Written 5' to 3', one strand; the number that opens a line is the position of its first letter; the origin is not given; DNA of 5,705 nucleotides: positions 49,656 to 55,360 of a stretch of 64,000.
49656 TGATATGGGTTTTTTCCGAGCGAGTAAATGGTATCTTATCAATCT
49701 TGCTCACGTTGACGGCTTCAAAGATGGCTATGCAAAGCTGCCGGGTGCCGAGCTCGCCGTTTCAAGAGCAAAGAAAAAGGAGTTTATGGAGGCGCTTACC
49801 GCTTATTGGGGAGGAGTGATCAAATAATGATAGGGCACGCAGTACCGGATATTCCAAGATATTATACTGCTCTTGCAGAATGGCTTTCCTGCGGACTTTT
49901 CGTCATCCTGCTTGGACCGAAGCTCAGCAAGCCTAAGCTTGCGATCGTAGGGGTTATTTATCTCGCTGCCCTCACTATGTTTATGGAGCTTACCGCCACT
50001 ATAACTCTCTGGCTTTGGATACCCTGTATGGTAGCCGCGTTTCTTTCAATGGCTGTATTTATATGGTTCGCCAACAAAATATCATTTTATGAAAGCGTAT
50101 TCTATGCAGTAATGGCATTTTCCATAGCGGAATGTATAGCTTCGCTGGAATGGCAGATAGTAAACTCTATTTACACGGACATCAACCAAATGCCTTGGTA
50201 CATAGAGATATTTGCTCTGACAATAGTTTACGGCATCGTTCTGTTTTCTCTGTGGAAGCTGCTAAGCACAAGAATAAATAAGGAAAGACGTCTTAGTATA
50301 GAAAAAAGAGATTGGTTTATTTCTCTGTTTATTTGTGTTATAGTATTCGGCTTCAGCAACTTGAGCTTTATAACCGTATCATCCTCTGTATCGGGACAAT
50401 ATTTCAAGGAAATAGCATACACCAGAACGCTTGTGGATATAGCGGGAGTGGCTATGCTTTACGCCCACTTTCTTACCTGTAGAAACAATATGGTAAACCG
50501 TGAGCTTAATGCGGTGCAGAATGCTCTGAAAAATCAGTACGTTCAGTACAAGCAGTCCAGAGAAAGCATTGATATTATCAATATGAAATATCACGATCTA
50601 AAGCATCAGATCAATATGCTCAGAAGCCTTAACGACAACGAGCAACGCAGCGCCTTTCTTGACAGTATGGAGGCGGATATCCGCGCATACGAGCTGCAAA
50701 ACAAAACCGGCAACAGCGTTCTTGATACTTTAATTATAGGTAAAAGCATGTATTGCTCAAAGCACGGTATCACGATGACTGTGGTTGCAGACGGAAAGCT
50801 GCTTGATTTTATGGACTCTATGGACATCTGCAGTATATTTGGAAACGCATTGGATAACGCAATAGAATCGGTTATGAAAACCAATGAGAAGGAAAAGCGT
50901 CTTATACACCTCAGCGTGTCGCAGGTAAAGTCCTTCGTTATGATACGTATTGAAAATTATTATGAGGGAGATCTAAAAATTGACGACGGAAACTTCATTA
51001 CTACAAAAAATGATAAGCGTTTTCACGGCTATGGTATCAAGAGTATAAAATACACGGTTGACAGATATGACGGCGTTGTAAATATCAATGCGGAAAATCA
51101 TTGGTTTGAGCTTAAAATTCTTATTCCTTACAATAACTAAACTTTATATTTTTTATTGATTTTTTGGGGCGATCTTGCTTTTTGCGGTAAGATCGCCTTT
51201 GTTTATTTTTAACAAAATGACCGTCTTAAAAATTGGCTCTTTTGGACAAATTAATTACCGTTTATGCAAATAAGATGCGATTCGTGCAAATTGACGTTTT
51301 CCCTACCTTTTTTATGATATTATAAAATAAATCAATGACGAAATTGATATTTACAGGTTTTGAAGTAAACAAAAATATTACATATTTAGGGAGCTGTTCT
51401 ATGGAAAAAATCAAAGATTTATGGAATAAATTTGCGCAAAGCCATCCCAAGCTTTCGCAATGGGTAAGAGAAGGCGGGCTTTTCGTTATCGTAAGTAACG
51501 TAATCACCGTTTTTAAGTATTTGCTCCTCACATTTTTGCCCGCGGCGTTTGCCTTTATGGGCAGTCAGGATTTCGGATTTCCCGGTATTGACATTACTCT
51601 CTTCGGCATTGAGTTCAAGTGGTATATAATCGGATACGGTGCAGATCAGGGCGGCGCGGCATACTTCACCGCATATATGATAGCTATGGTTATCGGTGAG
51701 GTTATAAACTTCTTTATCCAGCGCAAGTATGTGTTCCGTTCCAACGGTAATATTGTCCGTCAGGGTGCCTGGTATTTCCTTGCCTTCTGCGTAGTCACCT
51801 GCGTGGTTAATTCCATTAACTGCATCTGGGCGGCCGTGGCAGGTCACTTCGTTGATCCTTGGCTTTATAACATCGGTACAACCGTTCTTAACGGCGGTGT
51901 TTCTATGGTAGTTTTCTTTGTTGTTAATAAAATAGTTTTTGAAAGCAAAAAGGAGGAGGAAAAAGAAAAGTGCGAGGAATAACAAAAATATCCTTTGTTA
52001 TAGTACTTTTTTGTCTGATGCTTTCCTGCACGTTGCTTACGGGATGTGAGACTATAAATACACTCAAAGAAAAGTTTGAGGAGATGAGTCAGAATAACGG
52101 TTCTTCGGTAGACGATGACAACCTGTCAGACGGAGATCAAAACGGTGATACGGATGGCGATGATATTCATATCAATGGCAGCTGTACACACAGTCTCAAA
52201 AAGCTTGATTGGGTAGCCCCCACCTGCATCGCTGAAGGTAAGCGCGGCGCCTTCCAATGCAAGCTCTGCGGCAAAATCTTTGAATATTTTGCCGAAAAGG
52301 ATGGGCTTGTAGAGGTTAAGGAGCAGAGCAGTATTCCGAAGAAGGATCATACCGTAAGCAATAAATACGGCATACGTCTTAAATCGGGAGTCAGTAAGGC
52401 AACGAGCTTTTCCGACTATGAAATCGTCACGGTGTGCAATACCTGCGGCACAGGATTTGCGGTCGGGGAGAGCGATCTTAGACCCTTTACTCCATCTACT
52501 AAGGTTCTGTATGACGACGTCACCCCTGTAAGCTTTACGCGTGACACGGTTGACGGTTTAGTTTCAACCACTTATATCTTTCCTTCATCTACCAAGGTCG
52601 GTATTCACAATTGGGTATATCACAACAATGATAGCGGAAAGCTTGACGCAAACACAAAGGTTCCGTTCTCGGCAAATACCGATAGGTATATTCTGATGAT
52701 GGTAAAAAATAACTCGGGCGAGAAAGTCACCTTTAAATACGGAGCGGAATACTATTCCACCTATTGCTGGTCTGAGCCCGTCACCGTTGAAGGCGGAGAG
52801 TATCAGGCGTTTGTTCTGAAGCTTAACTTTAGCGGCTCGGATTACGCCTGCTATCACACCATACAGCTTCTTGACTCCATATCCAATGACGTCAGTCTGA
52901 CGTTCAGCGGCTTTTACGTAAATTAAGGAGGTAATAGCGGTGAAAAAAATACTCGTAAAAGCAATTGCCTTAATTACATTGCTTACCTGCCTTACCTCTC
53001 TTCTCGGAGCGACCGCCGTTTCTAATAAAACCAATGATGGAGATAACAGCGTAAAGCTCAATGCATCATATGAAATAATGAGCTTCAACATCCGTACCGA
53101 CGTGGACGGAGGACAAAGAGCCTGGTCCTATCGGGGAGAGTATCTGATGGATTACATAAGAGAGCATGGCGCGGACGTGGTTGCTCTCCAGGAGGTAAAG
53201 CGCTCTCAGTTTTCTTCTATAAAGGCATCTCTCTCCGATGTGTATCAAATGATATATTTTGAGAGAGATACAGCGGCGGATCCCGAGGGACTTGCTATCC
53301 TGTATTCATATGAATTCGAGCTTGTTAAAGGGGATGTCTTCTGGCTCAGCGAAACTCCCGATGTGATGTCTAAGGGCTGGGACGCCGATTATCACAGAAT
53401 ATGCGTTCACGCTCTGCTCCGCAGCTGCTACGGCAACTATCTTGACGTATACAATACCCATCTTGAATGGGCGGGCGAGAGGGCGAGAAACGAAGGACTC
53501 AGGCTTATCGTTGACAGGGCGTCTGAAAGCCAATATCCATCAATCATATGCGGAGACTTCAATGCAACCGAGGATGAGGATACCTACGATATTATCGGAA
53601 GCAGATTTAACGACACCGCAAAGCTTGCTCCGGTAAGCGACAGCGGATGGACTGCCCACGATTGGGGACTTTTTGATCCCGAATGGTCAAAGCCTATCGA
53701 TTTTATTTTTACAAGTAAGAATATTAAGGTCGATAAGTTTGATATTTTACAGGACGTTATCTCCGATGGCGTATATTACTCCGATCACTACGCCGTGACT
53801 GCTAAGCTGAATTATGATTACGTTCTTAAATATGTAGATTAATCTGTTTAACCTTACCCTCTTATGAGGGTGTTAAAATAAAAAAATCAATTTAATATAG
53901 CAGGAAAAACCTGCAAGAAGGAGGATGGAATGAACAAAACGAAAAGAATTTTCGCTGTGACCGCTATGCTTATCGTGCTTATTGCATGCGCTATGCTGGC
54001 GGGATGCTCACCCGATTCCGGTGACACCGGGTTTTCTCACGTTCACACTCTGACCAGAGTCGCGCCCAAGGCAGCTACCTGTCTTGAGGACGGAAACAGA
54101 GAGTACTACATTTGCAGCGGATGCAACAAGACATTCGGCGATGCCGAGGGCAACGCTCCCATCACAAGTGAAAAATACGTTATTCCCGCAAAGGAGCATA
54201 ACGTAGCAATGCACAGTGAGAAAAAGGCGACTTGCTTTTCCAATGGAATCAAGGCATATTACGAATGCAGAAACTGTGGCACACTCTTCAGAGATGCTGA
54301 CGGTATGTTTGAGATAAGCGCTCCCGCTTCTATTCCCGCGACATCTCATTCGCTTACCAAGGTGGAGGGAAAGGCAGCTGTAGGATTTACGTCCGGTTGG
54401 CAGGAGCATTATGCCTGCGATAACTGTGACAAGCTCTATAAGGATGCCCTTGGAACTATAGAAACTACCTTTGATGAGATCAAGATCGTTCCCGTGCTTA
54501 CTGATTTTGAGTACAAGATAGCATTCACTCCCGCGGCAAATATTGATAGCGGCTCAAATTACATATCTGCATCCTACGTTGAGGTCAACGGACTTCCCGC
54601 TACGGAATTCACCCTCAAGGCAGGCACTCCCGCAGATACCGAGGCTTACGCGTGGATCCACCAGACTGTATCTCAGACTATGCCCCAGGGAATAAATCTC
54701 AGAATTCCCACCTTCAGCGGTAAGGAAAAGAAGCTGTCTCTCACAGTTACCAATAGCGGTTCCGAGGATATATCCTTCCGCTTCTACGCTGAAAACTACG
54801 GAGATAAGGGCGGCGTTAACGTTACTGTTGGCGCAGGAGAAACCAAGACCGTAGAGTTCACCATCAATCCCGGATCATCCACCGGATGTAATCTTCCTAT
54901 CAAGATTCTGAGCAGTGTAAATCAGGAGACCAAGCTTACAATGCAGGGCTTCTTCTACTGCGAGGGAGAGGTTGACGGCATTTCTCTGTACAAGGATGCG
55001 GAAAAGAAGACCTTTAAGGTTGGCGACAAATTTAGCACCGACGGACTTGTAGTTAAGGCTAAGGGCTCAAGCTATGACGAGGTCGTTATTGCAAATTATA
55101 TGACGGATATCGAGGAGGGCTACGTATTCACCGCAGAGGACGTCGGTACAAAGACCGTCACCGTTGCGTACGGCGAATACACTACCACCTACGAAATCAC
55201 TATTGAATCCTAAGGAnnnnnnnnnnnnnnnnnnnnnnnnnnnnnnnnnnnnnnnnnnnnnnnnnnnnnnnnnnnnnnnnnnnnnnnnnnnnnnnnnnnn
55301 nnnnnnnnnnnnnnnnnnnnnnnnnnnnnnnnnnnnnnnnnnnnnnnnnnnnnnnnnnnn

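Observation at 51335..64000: Candidate undescribed cell-surface system: four paralogous Cys-module lipoproteins clustered with an EEP phosphoesterase, a 4-TM protein and a double-anchored GH3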

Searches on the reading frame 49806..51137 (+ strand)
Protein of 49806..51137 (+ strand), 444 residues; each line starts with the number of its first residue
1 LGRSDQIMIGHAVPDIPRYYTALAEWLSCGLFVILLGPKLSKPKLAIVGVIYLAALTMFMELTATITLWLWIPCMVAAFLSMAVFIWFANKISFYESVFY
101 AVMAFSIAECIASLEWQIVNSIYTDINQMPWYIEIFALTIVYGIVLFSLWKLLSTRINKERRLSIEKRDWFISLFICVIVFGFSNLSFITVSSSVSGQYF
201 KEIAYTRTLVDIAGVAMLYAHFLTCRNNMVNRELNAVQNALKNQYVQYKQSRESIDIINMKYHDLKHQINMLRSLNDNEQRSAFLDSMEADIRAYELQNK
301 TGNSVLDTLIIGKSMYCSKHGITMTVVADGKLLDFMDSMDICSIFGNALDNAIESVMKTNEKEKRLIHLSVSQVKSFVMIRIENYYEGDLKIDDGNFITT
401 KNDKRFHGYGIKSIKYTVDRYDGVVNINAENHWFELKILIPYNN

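Call 19: search_protein_families(library=pfam, max_evalue=0.001, proteins=[window:49806-51137:+])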
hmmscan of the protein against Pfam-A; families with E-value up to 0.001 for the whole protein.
window:49806-51137:+ (444 aa): 1 family
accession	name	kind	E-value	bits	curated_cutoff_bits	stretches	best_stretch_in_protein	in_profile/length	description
PF14501.12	HATPase_c_5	-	3.6e-32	110.8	22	1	336-441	1-102/102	GHKL domain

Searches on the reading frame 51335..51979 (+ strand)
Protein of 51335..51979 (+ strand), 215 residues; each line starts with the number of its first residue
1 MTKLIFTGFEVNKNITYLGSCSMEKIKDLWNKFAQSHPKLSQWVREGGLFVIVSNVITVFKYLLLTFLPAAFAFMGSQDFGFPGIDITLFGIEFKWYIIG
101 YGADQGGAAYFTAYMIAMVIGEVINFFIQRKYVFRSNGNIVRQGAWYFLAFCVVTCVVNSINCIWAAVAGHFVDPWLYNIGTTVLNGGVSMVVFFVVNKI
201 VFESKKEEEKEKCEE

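Call 5: search_protein_families(library=pfam, max_evalue=0.1, proteins=[window:51335-51979:+])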
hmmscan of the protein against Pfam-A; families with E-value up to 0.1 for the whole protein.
window:51335-51979:+ (215 aa): 3 families
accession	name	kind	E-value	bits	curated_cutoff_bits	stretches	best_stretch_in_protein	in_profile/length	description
PF04138.20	GtrA_DPMS_TM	-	1.6e-07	32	26.1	1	106-201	24-115/117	GtrA/DPMS, transmembrane domain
PF07168.17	Ureide_permease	-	0.007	15.6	27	1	133-213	53-132/359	Ureide permease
PF16209.10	PhoLip_ATPase_N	-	0.064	13.4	29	0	53-72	15-34/67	Phospholipid-translocating ATPase N-terminal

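Call 6: search_protein_families(library=ncbifam, max_evalue=0.1, proteins=[window:51335-51979:+])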
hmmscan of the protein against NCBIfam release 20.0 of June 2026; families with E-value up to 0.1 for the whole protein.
window:51335-51979:+ (215 aa): 0 families

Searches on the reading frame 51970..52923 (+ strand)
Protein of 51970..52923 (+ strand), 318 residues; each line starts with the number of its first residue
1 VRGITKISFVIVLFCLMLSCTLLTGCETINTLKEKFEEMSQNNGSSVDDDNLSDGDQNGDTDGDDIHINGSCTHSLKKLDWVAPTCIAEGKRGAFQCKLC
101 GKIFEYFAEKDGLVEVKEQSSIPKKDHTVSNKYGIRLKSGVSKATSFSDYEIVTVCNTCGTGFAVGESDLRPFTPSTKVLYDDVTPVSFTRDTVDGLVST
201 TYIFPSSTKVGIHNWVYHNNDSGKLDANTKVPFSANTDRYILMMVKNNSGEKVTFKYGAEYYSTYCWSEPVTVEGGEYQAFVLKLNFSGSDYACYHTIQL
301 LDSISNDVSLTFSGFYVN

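Call 5: search_protein_families(library=pfam, max_evalue=0.1, proteins=[window:51970-52923:+])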
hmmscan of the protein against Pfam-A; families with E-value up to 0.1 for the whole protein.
window:51970-52923:+ (318 aa): 3 families
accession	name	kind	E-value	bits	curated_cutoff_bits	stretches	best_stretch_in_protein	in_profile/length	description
PF25745.1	Phage_GP58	-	0.027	14.7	27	0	153-169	8-24/35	Bacteriophage GP58 protein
PF13717.11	Zn_ribbon_4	-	0.05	14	30.3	0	90-104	21-35/36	zinc-ribbon domain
PF09723.15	Zn_ribbon_8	-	0.055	13.9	34.4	0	95-108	6-19/41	Zinc ribbon domain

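Call 6: search_protein_families(library=ncbifam, max_evalue=0.1, proteins=[window:51970-52923:+])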
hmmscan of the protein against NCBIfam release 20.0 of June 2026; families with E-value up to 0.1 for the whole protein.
window:51970-52923:+ (318 aa): 1 family
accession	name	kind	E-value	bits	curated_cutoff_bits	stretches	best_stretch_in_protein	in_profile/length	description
TIGR02098.1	MJ0042_CXXC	domain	0.043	13.5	20.9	0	153-172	2-21/38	MJ0042-type zinc finger domain-containing protein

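Call 67: list_cluster_members(proteins=[window:51970-52923:+, window:52940-53839:+, window:53930-55210:+, window:55226-57025:+, window:57042-57440:+, window:57456-60641:+, window:51401-51979:+, P0125, P0144, P0169])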
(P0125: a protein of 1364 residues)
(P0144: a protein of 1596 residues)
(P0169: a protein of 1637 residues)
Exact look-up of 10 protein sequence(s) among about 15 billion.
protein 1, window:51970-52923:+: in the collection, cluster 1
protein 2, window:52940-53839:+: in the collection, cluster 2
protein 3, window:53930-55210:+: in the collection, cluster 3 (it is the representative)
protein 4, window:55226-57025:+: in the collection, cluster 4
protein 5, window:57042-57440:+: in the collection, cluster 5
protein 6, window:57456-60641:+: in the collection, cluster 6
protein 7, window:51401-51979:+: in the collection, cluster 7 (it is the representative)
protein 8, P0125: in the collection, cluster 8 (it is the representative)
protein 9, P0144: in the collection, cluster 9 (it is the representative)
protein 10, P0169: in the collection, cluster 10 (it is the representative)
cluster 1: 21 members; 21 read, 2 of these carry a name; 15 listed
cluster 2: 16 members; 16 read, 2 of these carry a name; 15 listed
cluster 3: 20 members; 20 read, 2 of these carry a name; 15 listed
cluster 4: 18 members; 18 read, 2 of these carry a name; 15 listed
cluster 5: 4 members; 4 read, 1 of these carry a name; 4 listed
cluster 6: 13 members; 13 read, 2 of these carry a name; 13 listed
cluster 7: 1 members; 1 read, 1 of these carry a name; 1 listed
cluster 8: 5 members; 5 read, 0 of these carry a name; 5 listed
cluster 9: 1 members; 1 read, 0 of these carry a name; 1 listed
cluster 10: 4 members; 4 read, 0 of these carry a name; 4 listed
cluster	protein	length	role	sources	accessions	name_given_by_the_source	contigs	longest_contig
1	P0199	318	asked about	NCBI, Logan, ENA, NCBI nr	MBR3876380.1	MAG: hypothetical protein IKJ25_06375 [Clostridia bacterium] | hypothetical protein [Clostridia bacterium]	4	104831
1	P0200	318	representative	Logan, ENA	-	-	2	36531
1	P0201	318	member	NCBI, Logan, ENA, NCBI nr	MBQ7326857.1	MAG: hypothetical protein IJW93_05235 [Clostridia bacterium] | hypothetical protein [Clostridia bacterium]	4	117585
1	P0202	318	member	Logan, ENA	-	-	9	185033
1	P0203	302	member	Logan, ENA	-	-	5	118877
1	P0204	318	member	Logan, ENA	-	-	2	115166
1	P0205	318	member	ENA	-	-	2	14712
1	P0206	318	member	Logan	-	-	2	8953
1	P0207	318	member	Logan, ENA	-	-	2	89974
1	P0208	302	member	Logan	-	-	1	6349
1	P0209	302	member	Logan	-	-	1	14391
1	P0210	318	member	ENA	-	-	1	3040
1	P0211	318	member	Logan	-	-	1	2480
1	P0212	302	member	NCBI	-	-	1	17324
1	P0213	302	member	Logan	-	-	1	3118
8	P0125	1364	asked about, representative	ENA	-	-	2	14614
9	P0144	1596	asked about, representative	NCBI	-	-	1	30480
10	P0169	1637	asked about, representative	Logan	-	-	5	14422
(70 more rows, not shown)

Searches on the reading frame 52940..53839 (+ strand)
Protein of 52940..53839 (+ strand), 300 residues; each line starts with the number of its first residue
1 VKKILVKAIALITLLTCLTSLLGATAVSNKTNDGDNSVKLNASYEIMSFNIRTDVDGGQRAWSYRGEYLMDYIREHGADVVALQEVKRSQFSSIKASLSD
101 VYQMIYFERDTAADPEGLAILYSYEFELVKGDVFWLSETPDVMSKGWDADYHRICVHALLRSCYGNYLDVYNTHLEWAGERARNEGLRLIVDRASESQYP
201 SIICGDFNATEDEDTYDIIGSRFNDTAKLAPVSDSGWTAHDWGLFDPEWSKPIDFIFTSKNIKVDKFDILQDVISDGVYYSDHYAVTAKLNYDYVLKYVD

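Call 5: search_protein_families(library=pfam, max_evalue=0.1, proteins=[window:52940-53839:+])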
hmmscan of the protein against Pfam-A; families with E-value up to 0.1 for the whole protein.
window:52940-53839:+ (300 aa): 2 families
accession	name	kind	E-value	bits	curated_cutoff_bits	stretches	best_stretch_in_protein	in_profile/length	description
PF03372.29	Exo_endo_phos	-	1.5e-21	77.6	24.5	1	47-283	1-225/225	Endonuclease/Exonuclease/phosphatase family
PF14529.12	Exo_endo_phos_2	-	0.00013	22.2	27.4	1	182-286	16-116/117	Endonuclease-reverse transcriptase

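Call 6: search_protein_families(library=ncbifam, max_evalue=0.1, proteins=[window:52940-53839:+])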
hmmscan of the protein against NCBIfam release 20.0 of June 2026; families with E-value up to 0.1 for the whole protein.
window:52940-53839:+ (300 aa): 4 families
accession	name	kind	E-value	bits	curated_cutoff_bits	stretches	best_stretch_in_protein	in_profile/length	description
TIGR00633.1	xth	equivalog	8.9e-07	28.7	99.05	1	46-214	3-157/255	exodeoxyribonuclease III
TIGR00195.1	exoDNase_III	equivalog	0.00043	20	182.55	1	58-213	10-153/254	exodeoxyribonuclease III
NF045851.1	mem_nucl_MnuA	subfamily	0.068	13.1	185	0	46-98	1-56/317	MnuA family membrane nuclease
NF003842.0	PRK05421.1-4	equivalog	0.082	12.3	144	0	67-211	50-189/259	endonuclease/exonuclease/phosphatase family protein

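Call 39: search_solved_structures(query=window:52940-53839:+, max_evalue=0.001)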
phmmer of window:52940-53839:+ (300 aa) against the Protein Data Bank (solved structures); distinct sequences matched with E-value up to 0.001: 6.
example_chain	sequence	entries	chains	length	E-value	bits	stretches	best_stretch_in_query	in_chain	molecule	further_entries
3g6s_A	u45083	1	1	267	1.5e-29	106.3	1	48-290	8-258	Putative endonuclease/exonuclease/phosphatase family protein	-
3l1w_A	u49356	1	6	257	1.4e-25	93.3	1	46-290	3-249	Uncharacterized protein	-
3mpr_A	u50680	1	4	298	1.5e-21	80.1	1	46-273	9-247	Putative endonuclease/exonuclease/phosphatase family protein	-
4c1r_A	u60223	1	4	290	2.2e-21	79.5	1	47-273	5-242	MANNOSYL-6-PHOSPHATASE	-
6rvz_A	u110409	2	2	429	3.6e-05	26.3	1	19-219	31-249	Protein angel homolog 2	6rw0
3teb_A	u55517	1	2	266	0.00025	23.6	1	165-291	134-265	Endonuclease/exonuclease/phosphatase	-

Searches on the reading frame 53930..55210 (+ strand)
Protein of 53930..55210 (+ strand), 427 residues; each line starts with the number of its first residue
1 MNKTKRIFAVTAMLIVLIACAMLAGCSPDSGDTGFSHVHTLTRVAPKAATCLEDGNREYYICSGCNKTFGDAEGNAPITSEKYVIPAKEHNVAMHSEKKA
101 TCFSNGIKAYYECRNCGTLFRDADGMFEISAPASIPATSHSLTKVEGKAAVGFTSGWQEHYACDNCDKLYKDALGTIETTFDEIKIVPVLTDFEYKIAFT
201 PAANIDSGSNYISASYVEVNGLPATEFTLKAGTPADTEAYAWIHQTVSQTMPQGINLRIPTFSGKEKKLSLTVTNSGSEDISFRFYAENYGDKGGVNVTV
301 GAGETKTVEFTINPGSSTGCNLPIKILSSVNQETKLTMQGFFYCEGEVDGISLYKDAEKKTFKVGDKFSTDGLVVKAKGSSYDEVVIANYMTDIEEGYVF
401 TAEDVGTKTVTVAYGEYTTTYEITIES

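Call 5: search_protein_families(library=pfam, max_evalue=0.1, proteins=[window:53930-55210:+])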
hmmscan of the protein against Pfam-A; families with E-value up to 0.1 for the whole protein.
window:53930-55210:+ (427 aa): 8 families
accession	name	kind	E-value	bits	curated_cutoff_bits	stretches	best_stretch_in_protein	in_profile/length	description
PF23674.1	RYYR-CCHC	-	0.00028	21.2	27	0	50-67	30-47/79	RYYR-CCHC domain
PF07523.18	Big_3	-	0.0014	19.3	21.2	1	357-424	3-67/68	Bacterial Ig-like domain (group 3)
PF20251.4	Big_14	-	0.0088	16.4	27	1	255-327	7-80/104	Bacterial Ig-like domain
PF14292.12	SusE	-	0.0093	16.6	25.2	0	260-305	14-59/106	SusE outer membrane protein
PF05506.17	PLipase_C_C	-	0.014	16.7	24.4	1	267-312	12-56/80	Bacterial phospholipase C, C-terminal domain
PF00096.32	zf-C2H2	-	0.015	16.2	25.2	0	60-71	1-12/23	Zinc finger, C2H2 type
PF23549.1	Zn_ribbon_GRF_2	-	0.016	15.4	27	0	56-68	26-38/45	GRF-like zinc ribbon domain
PF24053.1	DUF7356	-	0.091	13.2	27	0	264-318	32-86/105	Domain of unknown function (DUF7356)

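Call 6: search_protein_families(library=ncbifam, max_evalue=0.1, proteins=[window:53930-55210:+])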
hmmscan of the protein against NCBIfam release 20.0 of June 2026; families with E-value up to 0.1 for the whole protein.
window:53930-55210:+ (427 aa): 1 family
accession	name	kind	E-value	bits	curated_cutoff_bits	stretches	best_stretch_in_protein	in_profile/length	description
TIGR02605.1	CxxC_CxxC_SSSS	subfamily_domain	0.073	13.2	31.3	0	111-148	6-43/52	FmdB family zinc ribbon protein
